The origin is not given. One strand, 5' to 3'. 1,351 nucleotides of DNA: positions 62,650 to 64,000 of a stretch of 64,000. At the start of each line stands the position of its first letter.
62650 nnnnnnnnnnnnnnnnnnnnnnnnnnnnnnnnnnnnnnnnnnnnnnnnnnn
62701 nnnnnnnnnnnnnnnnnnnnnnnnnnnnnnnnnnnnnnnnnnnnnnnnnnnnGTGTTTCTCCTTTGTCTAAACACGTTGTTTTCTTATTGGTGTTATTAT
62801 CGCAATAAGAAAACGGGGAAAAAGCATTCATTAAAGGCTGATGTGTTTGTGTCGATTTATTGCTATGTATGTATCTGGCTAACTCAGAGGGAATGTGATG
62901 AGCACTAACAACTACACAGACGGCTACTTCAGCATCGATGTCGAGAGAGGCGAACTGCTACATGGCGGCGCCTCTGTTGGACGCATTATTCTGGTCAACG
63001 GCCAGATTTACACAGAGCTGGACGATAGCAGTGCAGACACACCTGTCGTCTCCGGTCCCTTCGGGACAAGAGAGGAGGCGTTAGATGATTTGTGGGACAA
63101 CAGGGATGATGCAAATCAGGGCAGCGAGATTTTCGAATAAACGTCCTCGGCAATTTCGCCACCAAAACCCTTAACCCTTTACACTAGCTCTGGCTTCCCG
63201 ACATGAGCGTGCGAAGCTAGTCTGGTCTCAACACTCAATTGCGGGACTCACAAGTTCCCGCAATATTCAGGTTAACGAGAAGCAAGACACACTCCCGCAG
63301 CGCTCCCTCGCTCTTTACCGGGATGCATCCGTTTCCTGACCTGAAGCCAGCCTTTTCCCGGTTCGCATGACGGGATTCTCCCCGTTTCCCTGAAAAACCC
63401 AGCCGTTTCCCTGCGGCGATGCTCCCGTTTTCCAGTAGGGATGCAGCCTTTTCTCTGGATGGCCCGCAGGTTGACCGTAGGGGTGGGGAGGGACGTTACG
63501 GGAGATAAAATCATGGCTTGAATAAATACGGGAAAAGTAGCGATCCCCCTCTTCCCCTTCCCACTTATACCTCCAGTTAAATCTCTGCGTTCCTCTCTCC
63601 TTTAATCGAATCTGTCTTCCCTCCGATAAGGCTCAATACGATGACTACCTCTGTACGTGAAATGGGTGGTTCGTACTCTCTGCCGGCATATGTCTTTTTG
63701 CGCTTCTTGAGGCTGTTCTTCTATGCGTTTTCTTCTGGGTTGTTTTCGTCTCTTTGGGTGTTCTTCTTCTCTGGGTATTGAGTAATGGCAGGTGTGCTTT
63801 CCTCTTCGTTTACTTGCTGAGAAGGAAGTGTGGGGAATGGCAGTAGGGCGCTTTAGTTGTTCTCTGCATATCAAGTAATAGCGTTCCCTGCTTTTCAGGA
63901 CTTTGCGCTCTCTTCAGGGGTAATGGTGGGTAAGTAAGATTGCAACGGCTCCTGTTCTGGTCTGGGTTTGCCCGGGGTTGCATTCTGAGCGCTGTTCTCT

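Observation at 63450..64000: ORF-free, strongly pyrimidine-skewed segment at the right edge of the window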

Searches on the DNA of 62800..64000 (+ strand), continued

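Call 23: get_annotated_region(hit=H29, flank=1500)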
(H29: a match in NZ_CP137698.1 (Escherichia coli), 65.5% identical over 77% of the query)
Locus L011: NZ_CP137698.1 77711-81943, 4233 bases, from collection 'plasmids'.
description: Escherichia coli isolate FELIX_MS533 plasmid pEcFELIX533.2, complete sequence
organism: Escherichia coli (NCBI taxid 562)
taxonomy: Bacteria; Pseudomonadota; Gammaproteobacteria; Enterobacterales; Enterobacteriaceae; Escherichia; Escherichia coli
host: -; source: whole organism; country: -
typing (MOB-suite, as given by PLSDB): non-mobilizable; replicon rep_cluster_488
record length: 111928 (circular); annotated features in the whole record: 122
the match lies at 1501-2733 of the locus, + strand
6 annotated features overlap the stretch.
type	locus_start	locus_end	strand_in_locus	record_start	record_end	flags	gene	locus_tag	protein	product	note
CDS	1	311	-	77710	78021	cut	-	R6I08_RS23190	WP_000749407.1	hypothetical protein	-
CDS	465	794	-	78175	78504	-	-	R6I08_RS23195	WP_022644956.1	hypothetical protein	-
CDS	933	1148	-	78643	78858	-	-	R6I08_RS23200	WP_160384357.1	hypothetical protein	-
CDS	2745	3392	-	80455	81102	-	-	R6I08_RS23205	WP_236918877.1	hypothetical protein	-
CDS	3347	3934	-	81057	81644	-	-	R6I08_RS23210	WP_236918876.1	hypothetical protein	-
CDS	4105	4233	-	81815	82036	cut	-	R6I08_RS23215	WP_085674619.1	hypothetical protein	-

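Call 45: get_annotated_region(hit=H51, flank=5000)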
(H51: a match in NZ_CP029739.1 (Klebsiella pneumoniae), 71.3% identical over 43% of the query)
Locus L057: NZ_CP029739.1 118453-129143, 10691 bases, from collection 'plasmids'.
description: Klebsiella pneumoniae strain AR_0087 plasmid unnamed1, complete sequence
organism: Klebsiella pneumoniae (NCBI taxid 573)
taxonomy: Bacteria; Pseudomonadota; Gammaproteobacteria; Enterobacterales; Enterobacteriaceae; Klebsiella; Klebsiella pneumoniae
host: -; source: -; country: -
typing (MOB-suite, as given by PLSDB): non-mobilizable; replicon IncFIB,IncU
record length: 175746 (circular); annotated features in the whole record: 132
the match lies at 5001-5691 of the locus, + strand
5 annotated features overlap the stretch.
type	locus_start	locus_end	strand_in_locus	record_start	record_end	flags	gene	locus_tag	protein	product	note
CDS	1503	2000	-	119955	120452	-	-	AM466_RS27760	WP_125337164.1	carboxypeptidase-like regulatory domain-containing protein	-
CDS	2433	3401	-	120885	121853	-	-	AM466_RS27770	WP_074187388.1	IS5 family transposase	-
CDS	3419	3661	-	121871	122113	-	-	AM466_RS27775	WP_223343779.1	hypothetical protein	-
CDS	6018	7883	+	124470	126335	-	-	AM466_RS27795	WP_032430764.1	DUF262 domain-containing protein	-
CDS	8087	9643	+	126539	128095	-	-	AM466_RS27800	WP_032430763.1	type I restriction-modification system subunit M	GO:0006306 - DNA methylation [Evidence IEA]; GO:0009307 - DNA restriction-modification system [Evidence IEA]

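Call 46: get_annotated_region(hit=H56, flank=5000)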
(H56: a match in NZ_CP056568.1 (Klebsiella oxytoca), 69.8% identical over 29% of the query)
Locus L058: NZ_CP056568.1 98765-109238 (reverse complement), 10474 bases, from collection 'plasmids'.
description: Klebsiella oxytoca strain RHBSTW-00373 plasmid pRHBSTW-00373_2, complete sequence
organism: Klebsiella oxytoca (NCBI taxid 571)
taxonomy: Bacteria; Pseudomonadota; Gammaproteobacteria; Enterobacterales; Enterobacteriaceae; Klebsiella; Klebsiella oxytoca
host: -; source: culture,Wastewater influent sample; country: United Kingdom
typing (MOB-suite, as given by PLSDB): non-mobilizable; replicon IncFIB,IncU
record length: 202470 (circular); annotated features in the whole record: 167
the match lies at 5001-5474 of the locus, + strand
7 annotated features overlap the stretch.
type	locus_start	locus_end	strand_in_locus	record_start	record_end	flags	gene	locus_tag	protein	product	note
CDS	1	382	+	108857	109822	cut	-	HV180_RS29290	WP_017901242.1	DMT family transporter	GO:0055085 - transmembrane transport [Evidence IEA]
CDS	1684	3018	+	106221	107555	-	-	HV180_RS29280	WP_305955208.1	site-specific integrase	GO:0015074 - DNA integration [Evidence IEA]; GO:0006310 - DNA recombination [Evidence IEA]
CDS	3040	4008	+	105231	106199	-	-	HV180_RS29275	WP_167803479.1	IS5-like element IS903B family transposase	GO:0006313 - DNA transposition [Evidence IEA]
CDS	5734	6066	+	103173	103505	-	-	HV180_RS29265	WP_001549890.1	metalloregulator ArsR/SmtB family transcription factor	GO:0006355 - regulation of DNA-templated transcription [Evidence IEA]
CDS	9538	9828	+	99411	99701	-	-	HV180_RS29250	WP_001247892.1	nucleotidyltransferase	-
CDS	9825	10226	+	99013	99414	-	-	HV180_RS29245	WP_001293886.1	DUF86 domain-containing protein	-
CDS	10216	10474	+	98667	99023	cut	-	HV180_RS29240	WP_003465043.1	cupin domain-containing protein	-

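Call 59: search_rna_families(source=L001, start=6300, end=8000, threshold=evalue, max_evalue=1)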
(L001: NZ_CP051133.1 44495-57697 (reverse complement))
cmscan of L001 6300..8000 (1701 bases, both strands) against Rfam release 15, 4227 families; matches with E-value up to 1: 0.
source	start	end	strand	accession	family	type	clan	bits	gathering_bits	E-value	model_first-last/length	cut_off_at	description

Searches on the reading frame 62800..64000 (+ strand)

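Call 63: search_protein_families(library=pfam, max_evalue=0.01, proteins=[L001:7993-8310:-, L001:8304-8546:-])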
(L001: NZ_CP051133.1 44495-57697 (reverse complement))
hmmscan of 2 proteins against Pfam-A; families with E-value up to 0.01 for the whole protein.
L001:7993-8310:- (105 aa): 1 family
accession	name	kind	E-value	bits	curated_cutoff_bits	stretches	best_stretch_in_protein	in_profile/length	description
PF19419.5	DUF5983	-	2.4e-20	73.1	27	1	11-105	2-90/90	Family of unknown function (DUF5983) C-terminal domain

L001:8304-8546:- (80 aa): 0 families

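Call 64: search_protein_families(library=phrogs, max_evalue=0.001, proteins=[L001:7993-8310:-, L001:8304-8546:-])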
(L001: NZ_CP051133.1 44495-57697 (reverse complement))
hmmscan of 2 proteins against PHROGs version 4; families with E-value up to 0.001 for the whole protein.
L001:7993-8310:- (105 aa): 1 family
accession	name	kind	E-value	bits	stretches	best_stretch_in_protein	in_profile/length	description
phrog_5003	-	unknown function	4.5e-52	175.8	1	1-105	1-105/105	-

L001:8304-8546:- (80 aa): 1 family
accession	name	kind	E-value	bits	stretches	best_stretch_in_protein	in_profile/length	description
phrog_10258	-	unknown function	1e-29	103.9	1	1-75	24-105/105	-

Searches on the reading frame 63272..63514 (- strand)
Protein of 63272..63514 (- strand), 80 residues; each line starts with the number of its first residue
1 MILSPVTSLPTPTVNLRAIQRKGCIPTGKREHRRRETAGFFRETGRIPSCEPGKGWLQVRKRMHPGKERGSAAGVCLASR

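Call 91: search_protein_families(library=pfam, max_evalue=0.1, proteins=[window:63272-63514:-])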
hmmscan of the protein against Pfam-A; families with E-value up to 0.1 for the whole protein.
window:63272-63514:- (80 aa): 0 families

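Call 92: search_protein_families(library=phrogs, max_evalue=0.1, proteins=[window:63272-63514:-])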
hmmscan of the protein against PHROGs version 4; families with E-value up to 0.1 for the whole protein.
window:63272-63514:- (80 aa): 0 families

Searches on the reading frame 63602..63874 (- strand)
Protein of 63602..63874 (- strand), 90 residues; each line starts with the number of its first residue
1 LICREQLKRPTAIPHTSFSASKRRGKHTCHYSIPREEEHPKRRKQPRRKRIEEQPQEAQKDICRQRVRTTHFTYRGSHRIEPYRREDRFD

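Call 91: search_protein_families(library=pfam, max_evalue=0.1, proteins=[window:63602-63874:-])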
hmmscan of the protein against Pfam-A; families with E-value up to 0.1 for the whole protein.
window:63602-63874:- (90 aa): 0 families

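Call 92: search_protein_families(library=phrogs, max_evalue=0.1, proteins=[window:63602-63874:-])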
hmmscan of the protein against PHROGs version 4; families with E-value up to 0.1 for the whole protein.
window:63602-63874:- (90 aa): 0 families

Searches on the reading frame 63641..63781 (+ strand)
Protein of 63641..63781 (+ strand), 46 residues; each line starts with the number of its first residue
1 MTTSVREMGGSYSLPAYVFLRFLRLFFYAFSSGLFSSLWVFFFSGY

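Call 91: search_protein_families(library=pfam, max_evalue=0.1, proteins=[window:63641-63781:+])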
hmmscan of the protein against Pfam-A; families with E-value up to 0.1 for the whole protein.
window:63641-63781:+ (46 aa): 1 family
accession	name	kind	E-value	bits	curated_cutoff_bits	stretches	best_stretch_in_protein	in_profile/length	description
PF13967.11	RSN1_TM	-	0.0052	16.9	27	1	6-40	65-99/156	Late exocytosis, associated with Golgi transport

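Call 92: search_protein_families(library=phrogs, max_evalue=0.1, proteins=[window:63641-63781:+])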
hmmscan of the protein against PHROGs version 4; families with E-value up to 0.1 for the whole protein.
window:63641-63781:+ (46 aa): 0 families
